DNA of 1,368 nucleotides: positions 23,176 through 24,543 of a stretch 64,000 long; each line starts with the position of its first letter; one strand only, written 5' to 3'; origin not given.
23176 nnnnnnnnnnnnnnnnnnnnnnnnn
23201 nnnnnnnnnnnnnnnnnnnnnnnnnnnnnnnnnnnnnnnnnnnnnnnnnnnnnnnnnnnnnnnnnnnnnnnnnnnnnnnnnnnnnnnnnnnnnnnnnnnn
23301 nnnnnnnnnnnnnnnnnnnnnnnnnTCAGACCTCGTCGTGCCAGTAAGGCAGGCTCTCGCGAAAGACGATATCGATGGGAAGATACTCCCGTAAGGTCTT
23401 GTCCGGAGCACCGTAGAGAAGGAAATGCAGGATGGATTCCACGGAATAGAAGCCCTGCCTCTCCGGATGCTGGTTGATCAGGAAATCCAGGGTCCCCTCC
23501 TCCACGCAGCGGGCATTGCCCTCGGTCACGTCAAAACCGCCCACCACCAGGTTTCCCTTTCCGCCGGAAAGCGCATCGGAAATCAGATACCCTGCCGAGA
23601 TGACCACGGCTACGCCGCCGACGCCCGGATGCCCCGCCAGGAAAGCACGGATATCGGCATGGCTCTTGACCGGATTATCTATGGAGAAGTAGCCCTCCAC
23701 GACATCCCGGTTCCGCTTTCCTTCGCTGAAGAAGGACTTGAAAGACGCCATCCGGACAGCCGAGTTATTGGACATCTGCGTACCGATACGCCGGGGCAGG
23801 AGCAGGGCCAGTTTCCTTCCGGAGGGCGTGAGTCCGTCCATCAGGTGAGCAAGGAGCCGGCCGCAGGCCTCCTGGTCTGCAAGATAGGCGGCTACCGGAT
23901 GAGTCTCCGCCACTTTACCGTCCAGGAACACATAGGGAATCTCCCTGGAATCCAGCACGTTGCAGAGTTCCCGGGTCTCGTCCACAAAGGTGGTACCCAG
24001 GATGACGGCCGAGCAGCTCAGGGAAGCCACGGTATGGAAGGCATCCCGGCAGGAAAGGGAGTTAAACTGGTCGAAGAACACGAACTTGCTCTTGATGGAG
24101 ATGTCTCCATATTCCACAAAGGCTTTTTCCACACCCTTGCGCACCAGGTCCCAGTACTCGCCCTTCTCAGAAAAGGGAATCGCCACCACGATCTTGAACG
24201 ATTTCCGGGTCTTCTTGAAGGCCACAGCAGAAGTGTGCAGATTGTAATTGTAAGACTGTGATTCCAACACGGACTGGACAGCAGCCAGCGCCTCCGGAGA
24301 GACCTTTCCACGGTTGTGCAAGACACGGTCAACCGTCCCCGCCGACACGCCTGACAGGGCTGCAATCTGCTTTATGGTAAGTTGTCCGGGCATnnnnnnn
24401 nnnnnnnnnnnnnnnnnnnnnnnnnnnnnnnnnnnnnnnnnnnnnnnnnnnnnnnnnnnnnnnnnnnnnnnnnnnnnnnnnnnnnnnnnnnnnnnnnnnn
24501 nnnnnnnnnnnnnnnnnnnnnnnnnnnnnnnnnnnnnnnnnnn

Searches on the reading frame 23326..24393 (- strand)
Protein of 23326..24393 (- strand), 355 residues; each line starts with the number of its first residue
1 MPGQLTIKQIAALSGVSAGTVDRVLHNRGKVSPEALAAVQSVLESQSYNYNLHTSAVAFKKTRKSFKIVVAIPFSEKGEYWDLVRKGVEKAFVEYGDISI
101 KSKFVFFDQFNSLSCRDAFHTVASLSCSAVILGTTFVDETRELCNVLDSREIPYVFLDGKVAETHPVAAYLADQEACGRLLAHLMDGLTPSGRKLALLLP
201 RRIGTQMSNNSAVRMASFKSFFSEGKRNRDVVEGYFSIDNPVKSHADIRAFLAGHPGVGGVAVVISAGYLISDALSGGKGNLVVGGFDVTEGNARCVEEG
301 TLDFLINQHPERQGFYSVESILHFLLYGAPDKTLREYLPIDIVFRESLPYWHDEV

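Call 14: find_related_loci(query=window:23329-24393:-, collection=genome_contigs, flank=6000)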
Query window:23329-24393:- (355 aa) in genome_contigs; peptide patterns used: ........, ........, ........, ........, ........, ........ (x = any residue, [..] = any of these).
94 stretches matched a pattern; 20 encode a relative of the query (tblastn E <= 1e-3); 20 distinct loci.
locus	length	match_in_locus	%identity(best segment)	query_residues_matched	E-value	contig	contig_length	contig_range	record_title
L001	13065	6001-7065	71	1-355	1e-177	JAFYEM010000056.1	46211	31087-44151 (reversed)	MAG: Bacteroidales bacterium isolate RGIG7017 Sheep_Rumen.Co__c3296928, whole genome shotgun sequence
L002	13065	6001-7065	72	1-355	1e-177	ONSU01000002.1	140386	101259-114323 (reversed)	uncultured Bacteroidales bacterium isolate RUG603 genome assembly, contig: scaffold_30, whole genome shotgun sequence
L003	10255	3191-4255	72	1-355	2e-177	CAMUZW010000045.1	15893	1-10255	MAG TPA_asm: uncultured Bacteroidales bacterium isolate SRR8387716_bin.106_metaWRAP_v1.3_MAG genome assembly, contig: ER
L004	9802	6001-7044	68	1-348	1e-165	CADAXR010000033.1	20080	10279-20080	MAG: uncultured Bacteroidia bacterium isolate RUG13713 genome assembly, contig: RUG13713_asm_33, whole genome shotgun se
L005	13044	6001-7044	68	1-348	2e-164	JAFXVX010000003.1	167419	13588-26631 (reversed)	MAG: Bacteroidales bacterium isolate RGIG6794 Sheep_Rumen-3__c95368, whole genome shotgun sequence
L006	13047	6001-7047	69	1-348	2e-163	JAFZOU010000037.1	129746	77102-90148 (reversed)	MAG: Bacteroidales bacterium isolate RGIG7961 Water_buffalos_Rumen-1__c294558, whole genome shotgun sequence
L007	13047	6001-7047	69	1-348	1e-163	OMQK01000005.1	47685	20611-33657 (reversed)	uncultured Bacteroidales bacterium isolate RUG784 genome assembly, contig: scaffold_610, whole genome shotgun sequence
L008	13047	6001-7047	69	1-348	3e-163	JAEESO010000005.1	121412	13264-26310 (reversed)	MAG: Bacteroidales bacterium isolate Tb.RUG.384 NODE_320_length_121412_cov_3.831447, whole genome shotgun sequence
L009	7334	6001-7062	67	1-351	8e-162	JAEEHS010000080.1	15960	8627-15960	MAG: Bacteroidales bacterium isolate Tb.RUG.128 k141_11567760_flag=0_multi=28.0040_len=15960, whole genome shotgun seque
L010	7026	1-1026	67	11-351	1e-160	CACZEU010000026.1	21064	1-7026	MAG: uncultured Bacteroidia bacterium isolate RUG12551 genome assembly, contig: RUG12551_asm_26, whole genome shotgun se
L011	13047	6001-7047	65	1-348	7e-159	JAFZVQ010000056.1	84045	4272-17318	MAG: Bacteroidales bacterium isolate RGIG8139 Water_buffalos_Rumen-3__c1201476, whole genome shotgun sequence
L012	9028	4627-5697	65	1-355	8e-159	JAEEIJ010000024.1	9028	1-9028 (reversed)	MAG: Bacteroidales bacterium isolate Tb.RUG.143 k141_2171010_flag=0_multi=49.3925_len=9028, whole genome shotgun sequenc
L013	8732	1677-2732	65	1-351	9e-159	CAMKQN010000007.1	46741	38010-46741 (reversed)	MAG: uncultured Bacteroidales bacterium isolate SRR12081302_bin.12_metaWRAP_v1.3_MAG genome assembly, contig: ERZ1228977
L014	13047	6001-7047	65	1-348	6e-156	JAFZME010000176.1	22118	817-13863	MAG: Bacteroidales bacterium isolate RGIG7893 Water_buffalos_Reticulum-5__c1390247, whole genome shotgun sequence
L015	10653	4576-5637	62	1-353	2e-154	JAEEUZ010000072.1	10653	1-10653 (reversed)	MAG: Bacteroidales bacterium isolate Tb.RUG.440 NODE_28116_length_10653_cov_1.139559, whole genome shotgun sequence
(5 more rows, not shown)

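Call 22: search_protein_families(library=pfam, proteins=[L001:5125-5880:-, L001:3866-5125:-, L001:2817-3863:-, L001:1402-2820:-, L001:7327-11184:+, L002:3976-4833:+, L002:4830-5996:+, L002:7127-9880:-, L006:379-1476:-, L001:700-1374:+], max_evalue=0.0001)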
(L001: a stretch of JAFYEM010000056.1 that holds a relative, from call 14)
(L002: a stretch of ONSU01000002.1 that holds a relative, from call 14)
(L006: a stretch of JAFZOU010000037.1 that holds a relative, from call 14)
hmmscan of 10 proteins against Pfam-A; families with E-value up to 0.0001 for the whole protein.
L001:5125-5880:- (251 aa): 4 families
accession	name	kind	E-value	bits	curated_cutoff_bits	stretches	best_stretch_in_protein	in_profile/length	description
PF13561.12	adh_short_C2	-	1.4e-62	211.8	27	1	16-247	6-234/236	Enoyl-(Acyl carrier protein) reductase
PF00106.31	adh_short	-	5.6e-53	179.8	26.6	1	7-197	1-189/195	short chain dehydrogenase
PF08659.16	KR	-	1.7e-10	41.6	22.6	1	10-164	4-156/180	KR domain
PF23441.1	SDR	-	7.2e-09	35.8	27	1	70-249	79-256/258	SDR-like rossmann domain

L001:3866-5125:- (419 aa): 1 family
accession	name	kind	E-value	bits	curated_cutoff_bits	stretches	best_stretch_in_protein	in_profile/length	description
PF01566.24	Nramp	-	2.6e-52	178.5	29.8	1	31-388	1-354/357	Natural resistance-associated macrophage protein-like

L001:2817-3863:- (348 aa): 1 family
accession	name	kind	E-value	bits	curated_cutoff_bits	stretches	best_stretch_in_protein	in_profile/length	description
PF00294.29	PfkB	-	7.4e-25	88.3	25.8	1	36-322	38-291/302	pfkB family carbohydrate kinase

L001:1402-2820:- (472 aa): 2 families
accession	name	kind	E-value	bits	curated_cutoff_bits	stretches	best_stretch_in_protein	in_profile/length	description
PF00393.24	6PGD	-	3.6e-125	417.6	27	1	181-472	1-290/290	6-phosphogluconate dehydrogenase, C-terminal domain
PF03446.21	NAD_binding_2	-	3.8e-46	157.5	21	1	6-174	1-159/161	NAD binding domain of 6-phosphogluconate dehydrogenase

L001:7327-11184:+ (1285 aa): 2 families
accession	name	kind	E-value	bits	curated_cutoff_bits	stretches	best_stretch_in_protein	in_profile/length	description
PF16656.11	Pur_ac_phosph_N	-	2.7e-11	44.3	30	0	937-1034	4-93/93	Purple acid Phosphatase, N-terminal domain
PF00041.27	fn3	-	2.9e-09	37.4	25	0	306-387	10-79/84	Fibronectin type III domain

L002:3976-4833:+ (285 aa): 4 families
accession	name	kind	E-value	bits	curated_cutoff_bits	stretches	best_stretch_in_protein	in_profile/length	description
PF00106.31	adh_short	-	4e-44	150.9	26.6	1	23-224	1-190/195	short chain dehydrogenase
PF13561.12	adh_short_C2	-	4.5e-42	144.7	27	1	34-281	8-236/236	Enoyl-(Acyl carrier protein) reductase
PF08659.16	KR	-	3.3e-11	43.9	22.6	1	25-187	3-156/180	KR domain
PF01370.27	Epimerase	-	1e-07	32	20.9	1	25-214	1-176/240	NAD dependent epimerase/dehydratase family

L002:4830-5996:+ (388 aa): 2 families
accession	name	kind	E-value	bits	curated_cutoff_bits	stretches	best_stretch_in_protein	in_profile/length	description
PF03786.19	UxuA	-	3.3e-132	441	23.7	1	4-386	1-352/352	D-mannonate dehydratase (UxuA)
PF01261.30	AP_endonuc_2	-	1.1e-09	38.8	31.1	1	204-334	93-218/249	Xylose isomerase-like TIM barrel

L002:7127-9880:- (917 aa): 2 families
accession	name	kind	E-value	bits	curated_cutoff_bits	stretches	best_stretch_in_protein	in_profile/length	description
PF16656.11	Pur_ac_phosph_N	-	3.7e-09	37.5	30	0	580-671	4-89/93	Purple acid Phosphatase, N-terminal domain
PF00041.27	fn3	-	1e-06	29.3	25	0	267-349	7-82/84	Fibronectin type III domain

L006:379-1476:- (365 aa): 3 families
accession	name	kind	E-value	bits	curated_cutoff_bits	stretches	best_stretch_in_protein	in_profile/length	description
PF14606.12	Lipase_GDSL_3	-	8.2e-35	121.1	27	1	183-355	3-177/178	GDSL-like Lipase/Acylhydrolase family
PF14607.12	GxDLY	-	1.8e-25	89.9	27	1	28-171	2-144/146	N-terminus of Esterase_SGNH_hydro-type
PF13472.12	Lipase_GDSL_2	-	5e-06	27.6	32.9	1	187-344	2-176/178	GDSL-like Lipase/Acylhydrolase family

L001:700-1374:+ (224 aa): 0 families

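Call 28: search_protein_families(library=ncbifam, proteins=[window:23329-24393:-, L001:5125-5880:-, L001:3866-5125:-, L001:2817-3863:-], max_evalue=0.00001)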
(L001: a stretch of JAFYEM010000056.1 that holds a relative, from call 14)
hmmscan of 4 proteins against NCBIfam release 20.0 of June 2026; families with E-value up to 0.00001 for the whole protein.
window:23329-24393:- (355 aa): 4 families
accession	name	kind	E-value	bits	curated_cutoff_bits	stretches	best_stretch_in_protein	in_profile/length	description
NF047341.1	lactose_RbsR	equivalog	4.6e-13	49.2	382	1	5-232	3-216/331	ribose utilization transcriptional repressor RbsR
NF008002.0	PRK10727.1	equivalog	1.9e-07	30.5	557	1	6-71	3-67/341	HTH-type transcriptional regulator GalR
TIGR02405.1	trehalos_R_Ecol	equivalog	3.8e-07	29.8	357.35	1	4-70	1-63/311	trehalose operon repressor TreR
NF052440.1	TransRegGNTRPSEAE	equivalog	7.1e-07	28.6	400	1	3-82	4-80/333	HTH-type transcriptional regulator GntR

L001:5125-5880:- (251 aa): 232 families (the best 25 are shown)
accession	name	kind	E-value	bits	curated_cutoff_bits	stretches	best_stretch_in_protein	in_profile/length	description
NF005559.1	PRK07231.1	subfamily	1.6e-67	227.6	215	1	4-249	2-248/249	glucose 1-dehydrogenase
NF009466.0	PRK12826.1-2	subfamily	6.1e-60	202.8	222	1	7-248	4-244/248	3-oxoacyl-ACP reductase FabG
NF004818.0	PRK06172.1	equivalog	1.9e-59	201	336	1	3-248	4-250/253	SDR family oxidoreductase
TIGR01830.1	3oxo_ACP_reduc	equivalog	6.6e-59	199.5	297.75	1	9-248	1-238/239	3-oxoacyl-[acyl-carrier-protein] reductase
NF004198.0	PRK05653.1-3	equivalog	1e-58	198.7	296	1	3-248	4-246/248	3-oxoacyl-ACP reductase FabG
NF009546.0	PRK12935.1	equivalog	5.2e-57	193.2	418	1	1-248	1-245/247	acetoacetyl-CoA reductase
NF004791.0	PRK06138.1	equivalog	1.6e-56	191.4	312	1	4-249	3-250/252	SDR family oxidoreductase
NF004777.0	PRK06123.1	equivalog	2.4e-56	191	383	1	7-247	4-248/249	SDR family oxidoreductase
NF005400.0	PRK06947.1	equivalog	1.4e-55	188.3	367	1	6-247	6-251/252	SDR family oxidoreductase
NF004197.0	PRK05653.1-1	equivalog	4.8e-55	186.9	332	1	4-249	5-247/249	3-oxoacyl-ACP reductase FabG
NF053542.1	FlxB_rubin_SDR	equivalog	2.5e-53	181.3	340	1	7-247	1-238/239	flexirubin biosynthesis SDR family reductase FlxB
NF052558.1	MBtsdlDhBudC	equivalog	2.8e-52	177.8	270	1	5-248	2-241/250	meso-2,3-butanediol dehydrogenase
NF047420.2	EF_P_mod_YmfI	equivalog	4.5e-52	177.1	238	1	9-247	2-234/236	elongation factor P 5-aminopentanone reductase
NF009387.0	PRK12746.1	equivalog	1.2e-50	172.2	363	1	1-248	1-252/254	SDR family oxidoreductase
NF006070.0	PRK08213.1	subfamily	3.8e-50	170.8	279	1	4-248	10-256/259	gluconate 5-dehydrogenase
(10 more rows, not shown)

L001:3866-5125:- (419 aa): 3 families
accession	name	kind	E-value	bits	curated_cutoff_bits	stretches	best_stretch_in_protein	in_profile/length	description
NF001923.0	PRK00701.1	subfamily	9.7e-24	83.8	430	1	8-411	30-428/439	Mn(2+) uptake NRAMP transporter MntH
NF037982.1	Nramp_1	equivalog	6.8e-20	71.6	50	1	16-233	1-208/404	Nramp family divalent metal transporter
TIGR01197.1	nramp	subfamily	3.1e-12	46.5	272.5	1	11-212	3-194/390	metal ion transporter, metal ion (Mn2+/Fe2+) transporter (Nramp) family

L001:2817-3863:- (348 aa): 14 families
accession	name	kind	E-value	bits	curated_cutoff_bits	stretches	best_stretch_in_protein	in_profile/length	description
NF041633.1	trifunc_aldol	exception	1e-44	153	700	1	13-346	252-578/580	KHG/KDPG aldolase/sugar kinase fusion protein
TIGR04382.1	myo_inos_iolC_N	equivalog_domain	9.6e-28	97.3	300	1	11-322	19-291/309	5-dehydro-2-deoxygluconokinase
NF041332.1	KDG_KDGal_kin_Halo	equivalog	7.9e-25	87.9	440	1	13-334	12-305/320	bifunctional 2-dehydro-3-deoxygluconokinase/2-dehydro-3-deoxygalactonokinase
NF040938.1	KDG_KDGal_kin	equivalog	9.2e-14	51.2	400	1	56-327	51-290/305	bifunctional 2-dehydro-3-deoxygluconokinase/2-dehydro-3-deoxygalactonokinase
NF006957.1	PRK09434.1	equivalog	9.7e-10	38.4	450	1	146-322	130-288/302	fructokinase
NF047869.1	myo_kin_aldol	exception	1.2e-09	37.1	600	1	188-322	197-313/586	bifunctional 5-dehydro-2-deoxygluconokinase/5-dehydro-2-deoxyphosphogluconate aldolase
TIGR03168.1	1-PFK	subfamily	1.3e-09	37.4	216.4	1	263-323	224-284/305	hexose kinase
NF053626.1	RibKinHalex1628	equivalog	2.6e-09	37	330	0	254-323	206-275/293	ATP-dependent ribose-1-phosphate kinase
TIGR03828.1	pfkB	equivalog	4.6e-09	35.7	292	1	263-324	224-285/305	1-phosphofructokinase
NF007068.0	PRK09513.1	equivalog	1.8e-06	27.4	432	1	264-322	229-287/312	1-phosphofructokinase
NF052444.1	DhDoxglucKinKdgK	equivalog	4.4e-06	26.3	400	0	137-206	126-198/303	2-dehydro-3-deoxygluconokinase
TIGR02152.1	D_ribokin_bact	equivalog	5e-06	26.1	299.65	0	255-322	217-282/298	ribokinase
NF041320.1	pfkB_Halo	equivalog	6.4e-06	25.8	400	0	263-315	219-271/302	1-phosphofructokinase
NF007321.0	PRK09813.1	equivalog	9.8e-06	25.2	247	0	268-316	202-250/261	fructoselysine 6-kinase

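Call 29: search_solved_structures(query=window:23329-24393:-, max_evalue=0.001, show_alignments=2)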
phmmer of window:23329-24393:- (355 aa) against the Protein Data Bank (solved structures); distinct sequences matched with E-value up to 0.001: 6.
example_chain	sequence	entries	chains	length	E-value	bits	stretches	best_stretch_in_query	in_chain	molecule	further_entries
3gbv_A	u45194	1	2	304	6.8e-32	114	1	63-354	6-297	Putative LacI-family transcriptional regulator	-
5dkv_A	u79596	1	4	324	0.00011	24.5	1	64-322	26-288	ABC transporter substrate binding protein (Ribose)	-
3ctp_A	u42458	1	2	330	0.00014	24.1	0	6-70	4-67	Periplasmic binding protein/LacI transcriptional regulator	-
3ksm_A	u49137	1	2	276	0.00028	23.1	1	76-328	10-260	ABC-type sugar transport system, periplasmic component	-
3dbi_A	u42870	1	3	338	0.00055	22.2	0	6-184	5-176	SUGAR-BINDING TRANSCRIPTIONAL REGULATOR, LACI FAMILY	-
4wut_A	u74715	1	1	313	0.00089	21.5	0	124-326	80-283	ABC transporter substrate binding protein (Ribose)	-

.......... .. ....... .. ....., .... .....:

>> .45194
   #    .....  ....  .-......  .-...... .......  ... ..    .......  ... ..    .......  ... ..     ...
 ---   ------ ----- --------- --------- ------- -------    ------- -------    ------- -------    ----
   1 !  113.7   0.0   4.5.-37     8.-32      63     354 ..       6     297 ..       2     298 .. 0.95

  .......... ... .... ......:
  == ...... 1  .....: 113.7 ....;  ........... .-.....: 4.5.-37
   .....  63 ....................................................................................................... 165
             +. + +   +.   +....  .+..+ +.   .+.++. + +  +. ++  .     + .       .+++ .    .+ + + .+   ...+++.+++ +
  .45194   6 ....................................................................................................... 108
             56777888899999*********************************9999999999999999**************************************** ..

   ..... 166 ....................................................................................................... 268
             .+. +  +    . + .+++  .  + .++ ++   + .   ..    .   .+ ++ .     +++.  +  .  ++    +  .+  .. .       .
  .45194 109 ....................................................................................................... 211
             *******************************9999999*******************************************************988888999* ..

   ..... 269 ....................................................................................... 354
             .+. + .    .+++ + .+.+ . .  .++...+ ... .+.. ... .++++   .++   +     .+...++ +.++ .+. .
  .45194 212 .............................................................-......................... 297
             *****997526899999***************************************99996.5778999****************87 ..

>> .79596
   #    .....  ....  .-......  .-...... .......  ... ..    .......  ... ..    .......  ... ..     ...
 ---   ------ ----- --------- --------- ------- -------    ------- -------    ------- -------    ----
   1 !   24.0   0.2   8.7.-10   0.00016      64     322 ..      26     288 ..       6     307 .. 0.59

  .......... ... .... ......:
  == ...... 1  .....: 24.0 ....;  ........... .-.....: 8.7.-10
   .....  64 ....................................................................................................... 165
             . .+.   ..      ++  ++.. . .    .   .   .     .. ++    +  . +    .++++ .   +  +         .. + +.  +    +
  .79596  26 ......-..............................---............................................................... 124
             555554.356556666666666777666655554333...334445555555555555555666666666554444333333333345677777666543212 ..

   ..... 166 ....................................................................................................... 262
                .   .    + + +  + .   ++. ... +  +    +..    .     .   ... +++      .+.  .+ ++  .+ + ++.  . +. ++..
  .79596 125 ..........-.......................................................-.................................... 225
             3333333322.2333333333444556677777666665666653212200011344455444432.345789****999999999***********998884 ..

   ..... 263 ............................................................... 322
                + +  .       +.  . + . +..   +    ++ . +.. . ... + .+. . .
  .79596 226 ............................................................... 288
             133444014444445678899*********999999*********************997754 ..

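Call 45: find_encoding_contigs(protein=window:23326-24393:-, flank=10000, max_places=6)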
Protein window:23326-24393:- (355 aa): no gene with exactly this product is on record in the collection.

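Call 51: find_homologous_proteins(query=window:23329-24393:-, max_evalue=1e-20)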
Query window:23329-24393:- (355 aa): 310 proteins with E <= 1e-20 among 5927 candidates; the best 120 are listed.
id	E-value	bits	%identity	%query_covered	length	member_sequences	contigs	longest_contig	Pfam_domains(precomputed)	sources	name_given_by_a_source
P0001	3.4e-227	771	97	100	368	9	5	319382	PF00356.28,PF13407.13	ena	-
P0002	8.7e-197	671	83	100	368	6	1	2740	PF00356.28,PF13407.13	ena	-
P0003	2.1e-168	578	72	100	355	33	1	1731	PF00356.28,PF13407.13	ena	-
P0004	1.3e-163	562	69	99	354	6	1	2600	PF00356.28,PF13407.13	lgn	-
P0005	3.3e-163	561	68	100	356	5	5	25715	PF00356.28,PF13407.13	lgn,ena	-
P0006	2.2e-160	551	69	100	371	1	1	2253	PF00356.28,PF13407.13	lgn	-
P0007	8.3e-160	549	68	100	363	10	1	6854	PF00356.28,PF13407.13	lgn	-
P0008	1.7e-159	548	69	98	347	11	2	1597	PF00356.28,PF13407.13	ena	-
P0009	2.2e-159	548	69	99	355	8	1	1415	PF00356.28,PF13407.13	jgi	jgi:LacI family transcriptional regulator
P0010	3.2e-159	547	69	98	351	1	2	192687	PF00356.28,PF13407.13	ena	-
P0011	3.7e-159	547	69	98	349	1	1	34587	PF00356.28,PF13407.13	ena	-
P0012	4.4e-159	547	69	98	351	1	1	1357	PF00356.28,PF13407.13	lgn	-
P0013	5.4e-159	547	69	99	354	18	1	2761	PF00356.28,PF13407.13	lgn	-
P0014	1.5e-158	545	67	99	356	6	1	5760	PF00356.28,PF13407.13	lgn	-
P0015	2.5e-158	545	69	98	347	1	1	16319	PF00356.28,PF13407.13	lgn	-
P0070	3.2e-125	436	56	98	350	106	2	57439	PF00356.28,PF13407.13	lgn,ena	-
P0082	4.1e-117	409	52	98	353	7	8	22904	PF00356.28,PF13407.13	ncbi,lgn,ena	-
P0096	1.6e-89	318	44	99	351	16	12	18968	PF00356.28,PF13407.13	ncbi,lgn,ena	-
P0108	1.4e-79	286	42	99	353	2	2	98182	PF00532.28,PF00356.28,PF13407.13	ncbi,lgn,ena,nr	ncbi:MAG: LacI family DNA-binding transcriptional regulator [Bacteroidales bacterium]|nr:LacI family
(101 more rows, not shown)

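Call 52: find_encoding_contigs(protein=P0001, flank=10000, max_places=3)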
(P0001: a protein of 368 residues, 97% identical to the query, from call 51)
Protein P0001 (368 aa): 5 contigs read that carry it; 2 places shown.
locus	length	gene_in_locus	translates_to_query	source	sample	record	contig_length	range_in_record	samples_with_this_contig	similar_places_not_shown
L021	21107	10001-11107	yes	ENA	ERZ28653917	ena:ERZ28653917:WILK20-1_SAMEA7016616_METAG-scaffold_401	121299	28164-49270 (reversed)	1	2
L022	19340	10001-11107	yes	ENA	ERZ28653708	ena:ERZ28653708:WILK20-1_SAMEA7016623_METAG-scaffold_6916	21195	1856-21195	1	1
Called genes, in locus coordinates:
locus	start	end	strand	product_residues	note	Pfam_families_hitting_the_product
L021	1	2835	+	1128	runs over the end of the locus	PF16318:DUF4957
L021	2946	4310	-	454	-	PF03600:CitMHS, PF03605:DcuA_DcuB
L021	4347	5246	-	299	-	PF01509:TruB_N, PF16198:TruB_C_2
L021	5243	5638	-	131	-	PF02502:LacAB_rpiB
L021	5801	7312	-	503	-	PF00749:tRNA-synt_1c, PF19269:Anticodon_2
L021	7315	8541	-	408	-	PF00091:Tubulin, PF12327:FtsZ_C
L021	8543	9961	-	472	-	PF11104:PilM_2 (faint), PF06723:MreB_Mbl (weak), PF14450:FtsA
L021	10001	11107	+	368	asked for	PF00356:LacI, PF13407:Peripla_BP_4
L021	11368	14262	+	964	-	-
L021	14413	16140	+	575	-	PF03372:Exo_endo_phos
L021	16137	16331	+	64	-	-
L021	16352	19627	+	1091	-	PF13620:CarboxypepD_reg, PF13715:CarbopepD_reg_2, PF07715:Plug, PF00593:TonB_dep_Rec_b-barrel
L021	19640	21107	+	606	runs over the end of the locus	PF12771:SusD-like_2 (faint), PF14322:SusD-like_3, PF07980:SusD_RagB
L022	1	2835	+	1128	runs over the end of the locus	PF16318:DUF4957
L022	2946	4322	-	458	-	PF03600:CitMHS, PF03605:DcuA_DcuB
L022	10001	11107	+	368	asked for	PF00356:LacI, PF13407:Peripla_BP_4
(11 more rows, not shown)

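Call 53: find_encoding_contigs(protein=P0070, flank=8000, max_places=2)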
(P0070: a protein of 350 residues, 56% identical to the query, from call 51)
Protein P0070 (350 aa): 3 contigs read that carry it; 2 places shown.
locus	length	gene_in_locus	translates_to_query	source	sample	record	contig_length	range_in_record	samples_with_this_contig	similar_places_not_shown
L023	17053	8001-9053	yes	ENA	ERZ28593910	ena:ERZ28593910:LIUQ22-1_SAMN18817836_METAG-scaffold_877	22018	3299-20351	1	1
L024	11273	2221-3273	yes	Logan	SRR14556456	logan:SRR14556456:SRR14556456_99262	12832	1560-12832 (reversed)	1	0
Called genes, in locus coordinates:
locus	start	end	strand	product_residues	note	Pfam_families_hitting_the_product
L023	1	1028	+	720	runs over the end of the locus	PF16227:DUF4886, PF01229:Glyco_hydro_39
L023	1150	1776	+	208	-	PF14059:DUF4251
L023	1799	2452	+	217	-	PF13590:DUF4136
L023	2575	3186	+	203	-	PF13505:OMP_b-brl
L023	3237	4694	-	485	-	PF03446:NAD_binding_2, PF00393:6PGD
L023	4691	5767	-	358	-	PF00294:PfkB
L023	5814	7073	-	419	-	PF01566:Nramp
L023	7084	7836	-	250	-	PF00106:adh_short, PF08659:KR, PF13561:adh_short_C2, PF23441:SDR (weak)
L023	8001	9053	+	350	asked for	PF00356:LacI, PF13407:Peripla_BP_4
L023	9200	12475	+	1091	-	PF13620:CarboxypepD_reg, PF13715:CarbopepD_reg_2, PF07715:Plug, PF00593:TonB_dep_Rec_b-barrel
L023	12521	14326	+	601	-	PF12771:SusD-like_2 (faint), PF07980:SusD_RagB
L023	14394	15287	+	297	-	PF03372:Exo_endo_phos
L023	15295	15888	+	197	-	PF18911:PKD_4 (faint)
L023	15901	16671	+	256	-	-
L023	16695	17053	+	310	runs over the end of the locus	PF00041:fn3 (faint), PF25059:FN3_DSCAM-DSCAML_C (faint)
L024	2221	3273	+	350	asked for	PF00356:LacI, PF13407:Peripla_BP_4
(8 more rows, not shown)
